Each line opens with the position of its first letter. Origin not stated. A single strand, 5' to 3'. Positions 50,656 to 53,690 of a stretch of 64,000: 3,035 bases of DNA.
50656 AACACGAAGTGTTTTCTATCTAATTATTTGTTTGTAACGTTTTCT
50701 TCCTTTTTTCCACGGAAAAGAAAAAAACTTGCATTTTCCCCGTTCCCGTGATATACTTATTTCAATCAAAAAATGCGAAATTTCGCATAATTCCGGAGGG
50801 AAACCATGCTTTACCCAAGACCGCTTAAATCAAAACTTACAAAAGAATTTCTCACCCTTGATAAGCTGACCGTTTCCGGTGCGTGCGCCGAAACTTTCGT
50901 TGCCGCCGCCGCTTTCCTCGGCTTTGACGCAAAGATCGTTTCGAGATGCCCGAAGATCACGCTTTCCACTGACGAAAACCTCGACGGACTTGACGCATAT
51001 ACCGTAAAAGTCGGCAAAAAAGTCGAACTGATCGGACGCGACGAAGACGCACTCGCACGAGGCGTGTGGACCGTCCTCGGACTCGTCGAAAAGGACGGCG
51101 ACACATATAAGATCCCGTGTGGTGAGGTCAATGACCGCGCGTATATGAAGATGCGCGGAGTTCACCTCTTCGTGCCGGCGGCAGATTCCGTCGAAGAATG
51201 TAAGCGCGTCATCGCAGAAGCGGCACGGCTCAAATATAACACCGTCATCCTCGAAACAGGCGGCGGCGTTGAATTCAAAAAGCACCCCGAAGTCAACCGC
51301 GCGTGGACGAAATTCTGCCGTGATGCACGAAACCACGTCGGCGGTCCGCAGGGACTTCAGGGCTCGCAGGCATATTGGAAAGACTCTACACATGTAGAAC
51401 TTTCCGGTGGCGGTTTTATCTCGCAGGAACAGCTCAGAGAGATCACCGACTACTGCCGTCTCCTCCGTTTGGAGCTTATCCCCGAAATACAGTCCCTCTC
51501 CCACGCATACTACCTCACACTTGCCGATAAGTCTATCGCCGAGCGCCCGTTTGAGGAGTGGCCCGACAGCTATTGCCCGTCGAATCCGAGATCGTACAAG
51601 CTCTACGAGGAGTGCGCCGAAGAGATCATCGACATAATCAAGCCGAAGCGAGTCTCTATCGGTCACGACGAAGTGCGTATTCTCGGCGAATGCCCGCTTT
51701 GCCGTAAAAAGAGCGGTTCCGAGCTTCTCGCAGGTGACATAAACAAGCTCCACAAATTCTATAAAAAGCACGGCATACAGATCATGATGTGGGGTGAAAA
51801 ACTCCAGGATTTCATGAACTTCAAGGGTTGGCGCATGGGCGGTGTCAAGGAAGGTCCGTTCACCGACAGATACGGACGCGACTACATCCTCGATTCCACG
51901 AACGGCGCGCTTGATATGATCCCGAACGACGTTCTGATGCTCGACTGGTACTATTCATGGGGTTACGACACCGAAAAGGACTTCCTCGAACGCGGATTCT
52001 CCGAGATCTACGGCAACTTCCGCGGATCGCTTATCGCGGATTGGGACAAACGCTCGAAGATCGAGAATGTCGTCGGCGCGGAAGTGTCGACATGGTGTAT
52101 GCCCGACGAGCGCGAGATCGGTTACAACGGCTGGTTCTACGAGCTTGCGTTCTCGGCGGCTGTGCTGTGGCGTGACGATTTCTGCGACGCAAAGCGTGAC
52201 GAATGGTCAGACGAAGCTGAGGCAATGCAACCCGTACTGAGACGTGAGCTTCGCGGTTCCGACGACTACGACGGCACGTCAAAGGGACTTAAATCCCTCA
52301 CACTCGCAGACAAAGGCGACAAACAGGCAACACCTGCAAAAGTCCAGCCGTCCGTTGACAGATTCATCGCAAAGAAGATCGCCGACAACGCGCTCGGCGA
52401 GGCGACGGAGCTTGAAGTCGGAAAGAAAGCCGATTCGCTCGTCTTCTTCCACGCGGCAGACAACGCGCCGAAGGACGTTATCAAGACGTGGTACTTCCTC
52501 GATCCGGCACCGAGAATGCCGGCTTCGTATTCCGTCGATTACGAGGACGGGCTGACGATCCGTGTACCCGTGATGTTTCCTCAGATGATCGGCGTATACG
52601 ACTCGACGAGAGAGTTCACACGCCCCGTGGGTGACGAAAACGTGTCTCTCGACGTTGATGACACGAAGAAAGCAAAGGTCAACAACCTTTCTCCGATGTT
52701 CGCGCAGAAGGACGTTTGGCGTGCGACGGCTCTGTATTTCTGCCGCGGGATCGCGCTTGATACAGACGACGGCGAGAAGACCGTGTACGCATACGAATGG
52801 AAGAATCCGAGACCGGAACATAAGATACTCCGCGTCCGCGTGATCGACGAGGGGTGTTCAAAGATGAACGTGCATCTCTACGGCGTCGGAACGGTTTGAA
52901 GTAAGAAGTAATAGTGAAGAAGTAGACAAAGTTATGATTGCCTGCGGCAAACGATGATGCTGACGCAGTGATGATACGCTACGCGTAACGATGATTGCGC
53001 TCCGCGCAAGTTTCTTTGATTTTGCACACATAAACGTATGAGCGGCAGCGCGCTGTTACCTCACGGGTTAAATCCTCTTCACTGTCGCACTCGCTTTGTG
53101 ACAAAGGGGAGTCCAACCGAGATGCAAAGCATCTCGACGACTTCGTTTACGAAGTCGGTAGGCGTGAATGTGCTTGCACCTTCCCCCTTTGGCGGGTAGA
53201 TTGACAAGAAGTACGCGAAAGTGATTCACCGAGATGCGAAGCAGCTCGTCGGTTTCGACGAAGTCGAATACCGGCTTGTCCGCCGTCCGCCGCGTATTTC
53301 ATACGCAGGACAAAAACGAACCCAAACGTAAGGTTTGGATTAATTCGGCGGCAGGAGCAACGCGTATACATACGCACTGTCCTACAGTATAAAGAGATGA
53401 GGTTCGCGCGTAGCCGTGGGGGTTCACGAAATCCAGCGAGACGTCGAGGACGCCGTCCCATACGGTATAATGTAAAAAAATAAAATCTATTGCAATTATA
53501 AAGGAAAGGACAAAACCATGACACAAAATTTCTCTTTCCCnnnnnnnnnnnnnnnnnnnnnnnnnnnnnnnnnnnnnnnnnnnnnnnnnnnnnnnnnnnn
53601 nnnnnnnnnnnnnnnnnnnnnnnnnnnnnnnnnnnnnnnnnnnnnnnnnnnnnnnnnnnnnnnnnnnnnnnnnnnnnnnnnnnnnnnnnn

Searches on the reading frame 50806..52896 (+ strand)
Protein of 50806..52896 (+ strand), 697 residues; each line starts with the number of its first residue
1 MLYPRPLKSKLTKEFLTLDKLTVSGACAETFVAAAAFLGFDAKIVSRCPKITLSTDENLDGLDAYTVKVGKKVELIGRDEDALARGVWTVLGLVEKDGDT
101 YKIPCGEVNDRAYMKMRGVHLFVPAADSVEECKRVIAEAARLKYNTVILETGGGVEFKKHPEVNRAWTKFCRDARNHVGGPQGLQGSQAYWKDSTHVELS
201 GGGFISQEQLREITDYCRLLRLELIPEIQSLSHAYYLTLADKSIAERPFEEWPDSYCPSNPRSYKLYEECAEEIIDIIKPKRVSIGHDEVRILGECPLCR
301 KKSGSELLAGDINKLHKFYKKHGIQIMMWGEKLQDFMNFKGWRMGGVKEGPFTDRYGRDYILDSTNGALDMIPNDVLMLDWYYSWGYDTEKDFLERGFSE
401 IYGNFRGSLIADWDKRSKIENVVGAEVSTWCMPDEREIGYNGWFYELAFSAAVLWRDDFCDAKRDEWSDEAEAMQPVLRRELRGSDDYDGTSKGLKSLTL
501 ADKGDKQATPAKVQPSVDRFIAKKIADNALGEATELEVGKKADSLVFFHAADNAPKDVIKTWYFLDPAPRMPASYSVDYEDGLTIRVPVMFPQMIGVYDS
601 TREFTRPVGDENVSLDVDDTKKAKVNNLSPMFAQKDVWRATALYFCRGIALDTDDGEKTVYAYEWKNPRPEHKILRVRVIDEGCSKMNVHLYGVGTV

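Call 32: find_homologous_proteins(query=window:50806-52896:+, max_evalue=1e-30)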
Query window:50806-52896:+ (697 aa): 399 proteins with E <= 1e-30 among 8000 candidates; the best 120 are listed.
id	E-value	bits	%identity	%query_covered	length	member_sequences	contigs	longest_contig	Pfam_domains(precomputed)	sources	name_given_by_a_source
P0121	0.0e+0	1631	99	100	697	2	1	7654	PF00728.29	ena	-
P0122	0.0e+0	1398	83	100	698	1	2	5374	PF00728.29,PF02838.21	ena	-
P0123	0.0e+0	1265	74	100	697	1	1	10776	PF00728.29,PF02838.21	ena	-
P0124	0.0e+0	1261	75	100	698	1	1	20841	PF00728.29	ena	-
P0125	0.0e+0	1238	73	100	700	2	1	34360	PF00728.29,PF02838.21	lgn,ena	-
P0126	0.0e+0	1232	75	100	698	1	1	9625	PF00728.29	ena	-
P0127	0.0e+0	1017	62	100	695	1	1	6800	PF00728.29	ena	-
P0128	2.4e-270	917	56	100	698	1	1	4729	PF00728.29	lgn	-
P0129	4.7e-255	867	53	100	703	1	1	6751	PF00728.29,PF02838.21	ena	-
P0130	3.3e-254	864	55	100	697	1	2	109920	PF00728.29,PF02838.21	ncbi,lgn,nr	ncbi:MAG: family 20 glycosylhydrolase [Clostridiaceae bacterium]|nr:family 20 glycosylhydrolase [Clo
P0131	4.8e-251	853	54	100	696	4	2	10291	PF00728.29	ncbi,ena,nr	ncbi:MAG: family 20 glycosylhydrolase [Clostridiales bacterium]|nr:family 20 glycosylhydrolase [Clos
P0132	3.9e-225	768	47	100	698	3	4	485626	PF00728.29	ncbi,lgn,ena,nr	ncbi:MAG: family 20 glycosylhydrolase [Clostridia bacterium]|nr:family 20 glycosylhydrolase [Clostri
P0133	3.0e-214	732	47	100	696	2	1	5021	PF00728.29,PF02838.21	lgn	-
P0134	2.8e-213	729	49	100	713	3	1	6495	PF00728.29,PF02838.21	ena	-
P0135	3.1e-213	729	47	97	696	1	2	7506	PF00728.29,PF02838.21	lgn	-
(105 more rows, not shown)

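Call 34: find_encoding_contigs(protein=P0122, flank=1500, max_places=3)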
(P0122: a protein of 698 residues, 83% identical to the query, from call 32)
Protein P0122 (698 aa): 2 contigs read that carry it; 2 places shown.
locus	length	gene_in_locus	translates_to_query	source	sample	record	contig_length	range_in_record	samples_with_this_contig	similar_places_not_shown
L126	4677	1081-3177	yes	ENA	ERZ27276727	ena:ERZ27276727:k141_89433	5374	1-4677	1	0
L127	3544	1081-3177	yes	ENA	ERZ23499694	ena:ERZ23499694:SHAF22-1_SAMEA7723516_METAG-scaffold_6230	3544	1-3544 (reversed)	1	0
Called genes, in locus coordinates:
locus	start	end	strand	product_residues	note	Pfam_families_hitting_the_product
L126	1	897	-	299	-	?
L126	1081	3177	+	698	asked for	PF02838:Glyco_hydro_20b (weak), PF00728:Glyco_hydro_20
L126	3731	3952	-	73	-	-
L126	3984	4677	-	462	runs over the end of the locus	?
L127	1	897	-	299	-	?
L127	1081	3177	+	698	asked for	PF02838:Glyco_hydro_20b (weak), PF00728:Glyco_hydro_20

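Call 35: find_encoding_contigs(protein=P0123, flank=1500, max_places=3)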
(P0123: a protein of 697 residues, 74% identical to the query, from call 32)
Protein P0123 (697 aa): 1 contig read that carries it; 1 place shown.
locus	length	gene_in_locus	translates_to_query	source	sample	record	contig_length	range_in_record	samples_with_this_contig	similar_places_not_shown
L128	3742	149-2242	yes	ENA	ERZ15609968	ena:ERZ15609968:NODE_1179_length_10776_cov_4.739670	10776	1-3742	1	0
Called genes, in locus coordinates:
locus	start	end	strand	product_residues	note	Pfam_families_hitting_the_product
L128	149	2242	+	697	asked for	PF02838:Glyco_hydro_20b (weak), PF00728:Glyco_hydro_20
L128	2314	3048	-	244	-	-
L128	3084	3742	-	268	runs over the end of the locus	PF00657:Lipase_GDSL (weak), PF13472:Lipase_GDSL_2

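Call 36: find_encoding_contigs(protein=P0124, flank=1500, max_places=3)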
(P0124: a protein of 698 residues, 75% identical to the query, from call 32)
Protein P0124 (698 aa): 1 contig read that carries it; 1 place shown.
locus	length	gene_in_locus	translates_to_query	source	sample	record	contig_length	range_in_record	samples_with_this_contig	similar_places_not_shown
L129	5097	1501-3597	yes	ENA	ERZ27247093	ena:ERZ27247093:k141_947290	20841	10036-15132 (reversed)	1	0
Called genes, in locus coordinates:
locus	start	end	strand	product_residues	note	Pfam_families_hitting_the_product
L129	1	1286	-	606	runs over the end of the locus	PF00009:GTP_EFTU, PF03144:GTP_EFTU_D2, PF00679:EFG_C, PF06421:LepA_C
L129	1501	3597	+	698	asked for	PF00728:Glyco_hydro_20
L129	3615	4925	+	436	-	PF00232:Glyco_hydro_1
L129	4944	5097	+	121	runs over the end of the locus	-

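Call 92: find_encoding_contigs(protein=P0121, flank=1500, max_places=3)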
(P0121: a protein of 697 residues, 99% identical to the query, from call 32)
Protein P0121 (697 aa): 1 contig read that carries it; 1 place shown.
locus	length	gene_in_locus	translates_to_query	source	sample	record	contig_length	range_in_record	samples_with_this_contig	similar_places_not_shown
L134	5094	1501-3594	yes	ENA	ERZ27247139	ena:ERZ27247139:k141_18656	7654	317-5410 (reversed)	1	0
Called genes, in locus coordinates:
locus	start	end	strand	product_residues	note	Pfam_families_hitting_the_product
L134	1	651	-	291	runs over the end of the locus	-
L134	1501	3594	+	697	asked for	PF00728:Glyco_hydro_20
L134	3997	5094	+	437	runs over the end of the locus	PF00232:Glyco_hydro_1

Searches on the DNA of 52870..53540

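Call 81: search_rna_families(source=window, start=52870, end=53540, threshold=evalue, max_evalue=1)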
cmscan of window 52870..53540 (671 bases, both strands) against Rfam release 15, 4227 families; matches with E-value up to 1: 0.
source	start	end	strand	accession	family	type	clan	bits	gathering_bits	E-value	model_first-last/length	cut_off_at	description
